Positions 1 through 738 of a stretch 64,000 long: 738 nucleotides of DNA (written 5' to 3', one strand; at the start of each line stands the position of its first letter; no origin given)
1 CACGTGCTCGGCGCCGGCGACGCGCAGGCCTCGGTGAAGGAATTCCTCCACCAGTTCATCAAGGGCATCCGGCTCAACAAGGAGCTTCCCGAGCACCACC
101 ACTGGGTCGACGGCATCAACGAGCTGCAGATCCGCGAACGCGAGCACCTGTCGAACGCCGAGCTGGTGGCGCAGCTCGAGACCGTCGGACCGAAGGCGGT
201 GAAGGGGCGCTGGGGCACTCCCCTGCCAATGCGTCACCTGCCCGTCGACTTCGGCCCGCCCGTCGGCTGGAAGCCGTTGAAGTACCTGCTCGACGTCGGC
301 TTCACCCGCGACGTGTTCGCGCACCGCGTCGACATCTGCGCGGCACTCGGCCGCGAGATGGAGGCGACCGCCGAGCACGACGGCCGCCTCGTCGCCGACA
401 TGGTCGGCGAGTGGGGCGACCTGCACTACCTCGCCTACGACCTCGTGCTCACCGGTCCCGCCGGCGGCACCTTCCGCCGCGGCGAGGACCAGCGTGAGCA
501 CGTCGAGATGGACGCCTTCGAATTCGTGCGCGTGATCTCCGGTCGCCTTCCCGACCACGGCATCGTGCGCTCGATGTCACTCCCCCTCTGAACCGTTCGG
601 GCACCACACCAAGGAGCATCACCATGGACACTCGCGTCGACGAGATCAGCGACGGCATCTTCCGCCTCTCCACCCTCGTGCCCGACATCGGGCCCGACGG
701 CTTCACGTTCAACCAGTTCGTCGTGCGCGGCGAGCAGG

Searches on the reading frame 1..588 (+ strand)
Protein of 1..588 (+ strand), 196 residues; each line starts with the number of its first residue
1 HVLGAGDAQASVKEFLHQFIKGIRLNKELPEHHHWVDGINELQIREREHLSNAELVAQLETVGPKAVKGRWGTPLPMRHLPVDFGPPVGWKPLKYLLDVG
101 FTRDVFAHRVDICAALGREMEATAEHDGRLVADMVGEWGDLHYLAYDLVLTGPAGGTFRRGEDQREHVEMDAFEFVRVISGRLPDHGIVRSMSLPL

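Call 84: search_protein_families(library=padloc, alignment_id=A5, max_evalue=0.00001)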
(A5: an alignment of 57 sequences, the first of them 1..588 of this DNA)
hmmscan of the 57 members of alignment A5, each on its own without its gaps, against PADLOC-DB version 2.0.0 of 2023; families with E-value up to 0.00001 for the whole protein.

A. member 1, window:1-588:+ (196 aa): 0 families

B. families by the number of members that match (of 57 scanned): 1 family
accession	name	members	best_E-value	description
PDLC01086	C3a186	1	9.1e-10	"C-3?,4? desaturase"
